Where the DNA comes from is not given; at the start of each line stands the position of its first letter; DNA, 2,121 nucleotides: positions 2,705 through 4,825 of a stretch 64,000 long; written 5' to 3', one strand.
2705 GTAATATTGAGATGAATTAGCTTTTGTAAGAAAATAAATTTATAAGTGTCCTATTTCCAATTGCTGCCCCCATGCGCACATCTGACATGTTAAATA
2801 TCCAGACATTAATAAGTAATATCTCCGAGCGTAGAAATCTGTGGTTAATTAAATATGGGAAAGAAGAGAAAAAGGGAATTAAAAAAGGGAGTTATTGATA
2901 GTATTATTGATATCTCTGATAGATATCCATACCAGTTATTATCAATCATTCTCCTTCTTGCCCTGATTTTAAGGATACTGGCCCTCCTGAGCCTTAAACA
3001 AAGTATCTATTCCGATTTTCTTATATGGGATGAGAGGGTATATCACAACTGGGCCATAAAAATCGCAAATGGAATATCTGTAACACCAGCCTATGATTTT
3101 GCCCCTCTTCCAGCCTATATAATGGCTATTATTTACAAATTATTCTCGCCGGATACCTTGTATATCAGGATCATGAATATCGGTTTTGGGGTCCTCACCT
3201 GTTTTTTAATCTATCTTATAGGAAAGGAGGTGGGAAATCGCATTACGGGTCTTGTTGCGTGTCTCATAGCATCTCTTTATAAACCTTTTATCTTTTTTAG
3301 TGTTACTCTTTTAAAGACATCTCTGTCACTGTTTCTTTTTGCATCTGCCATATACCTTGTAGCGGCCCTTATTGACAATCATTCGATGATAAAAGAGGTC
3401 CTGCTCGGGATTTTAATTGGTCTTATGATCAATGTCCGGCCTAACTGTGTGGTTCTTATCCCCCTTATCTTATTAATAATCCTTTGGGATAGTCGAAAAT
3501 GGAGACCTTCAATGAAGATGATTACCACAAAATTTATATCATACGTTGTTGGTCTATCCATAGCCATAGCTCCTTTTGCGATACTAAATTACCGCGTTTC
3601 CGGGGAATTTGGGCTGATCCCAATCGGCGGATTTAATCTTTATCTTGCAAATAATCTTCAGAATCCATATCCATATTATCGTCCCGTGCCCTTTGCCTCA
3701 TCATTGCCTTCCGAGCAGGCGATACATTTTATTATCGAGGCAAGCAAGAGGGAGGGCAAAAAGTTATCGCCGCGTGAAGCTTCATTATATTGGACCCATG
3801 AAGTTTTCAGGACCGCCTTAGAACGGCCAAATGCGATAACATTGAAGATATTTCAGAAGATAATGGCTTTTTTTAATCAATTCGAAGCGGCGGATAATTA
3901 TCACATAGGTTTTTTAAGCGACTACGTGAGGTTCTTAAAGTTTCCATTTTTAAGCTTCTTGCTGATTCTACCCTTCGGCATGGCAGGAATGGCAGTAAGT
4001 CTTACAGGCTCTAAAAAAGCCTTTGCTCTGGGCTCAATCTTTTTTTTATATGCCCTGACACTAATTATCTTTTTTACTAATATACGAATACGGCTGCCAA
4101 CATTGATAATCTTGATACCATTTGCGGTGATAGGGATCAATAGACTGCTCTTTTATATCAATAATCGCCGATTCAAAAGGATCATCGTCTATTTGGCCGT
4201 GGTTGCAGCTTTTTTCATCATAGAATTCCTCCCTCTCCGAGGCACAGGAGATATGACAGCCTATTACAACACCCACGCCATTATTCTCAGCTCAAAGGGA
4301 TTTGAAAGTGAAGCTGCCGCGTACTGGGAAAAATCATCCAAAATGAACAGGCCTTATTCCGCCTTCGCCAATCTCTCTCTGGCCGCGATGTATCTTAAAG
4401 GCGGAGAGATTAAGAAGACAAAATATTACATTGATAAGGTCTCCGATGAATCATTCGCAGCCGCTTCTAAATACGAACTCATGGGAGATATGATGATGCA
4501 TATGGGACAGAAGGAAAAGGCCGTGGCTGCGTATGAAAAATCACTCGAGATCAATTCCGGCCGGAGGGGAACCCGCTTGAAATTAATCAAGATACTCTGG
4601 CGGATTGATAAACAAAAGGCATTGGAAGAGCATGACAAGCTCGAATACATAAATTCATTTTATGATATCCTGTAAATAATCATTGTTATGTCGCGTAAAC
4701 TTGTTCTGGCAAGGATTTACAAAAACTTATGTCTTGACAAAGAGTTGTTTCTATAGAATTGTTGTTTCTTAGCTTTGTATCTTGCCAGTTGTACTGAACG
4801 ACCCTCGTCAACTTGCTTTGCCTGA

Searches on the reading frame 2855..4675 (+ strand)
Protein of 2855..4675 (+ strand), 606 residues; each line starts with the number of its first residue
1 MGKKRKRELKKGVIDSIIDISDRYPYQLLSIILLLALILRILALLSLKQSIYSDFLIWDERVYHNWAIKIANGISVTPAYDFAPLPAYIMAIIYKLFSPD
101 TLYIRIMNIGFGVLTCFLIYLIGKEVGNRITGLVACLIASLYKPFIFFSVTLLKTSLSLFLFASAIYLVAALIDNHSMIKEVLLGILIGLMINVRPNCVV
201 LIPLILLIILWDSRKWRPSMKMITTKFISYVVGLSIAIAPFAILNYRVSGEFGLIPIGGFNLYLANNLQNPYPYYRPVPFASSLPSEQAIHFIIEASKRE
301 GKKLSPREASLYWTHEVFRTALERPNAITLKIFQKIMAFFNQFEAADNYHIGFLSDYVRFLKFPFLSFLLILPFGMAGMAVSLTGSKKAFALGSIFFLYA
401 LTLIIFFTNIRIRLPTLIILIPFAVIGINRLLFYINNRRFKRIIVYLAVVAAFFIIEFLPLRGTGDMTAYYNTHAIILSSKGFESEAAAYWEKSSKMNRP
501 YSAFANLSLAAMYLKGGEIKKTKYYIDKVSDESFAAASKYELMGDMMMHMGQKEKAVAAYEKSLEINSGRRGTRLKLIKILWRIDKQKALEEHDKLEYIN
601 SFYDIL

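Call 74: search_protein_families(library=pfam, proteins=[window:2855-4675:+], max_evalue=0.00001)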
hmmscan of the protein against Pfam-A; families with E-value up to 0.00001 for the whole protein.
window:2855-4675:+ (606 aa): 2 families
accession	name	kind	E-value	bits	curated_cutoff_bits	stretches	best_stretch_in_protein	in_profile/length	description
PF13231.12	PMT_2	-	3.2e-14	53.9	26.1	1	83-232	3-149/160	Dolichyl-phosphate-mannose-protein mannosyltransferase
PF09976.15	TPR_21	-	7.6e-08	32.8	25.5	1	486-570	96-179/193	Tetratricopeptide repeat-like domain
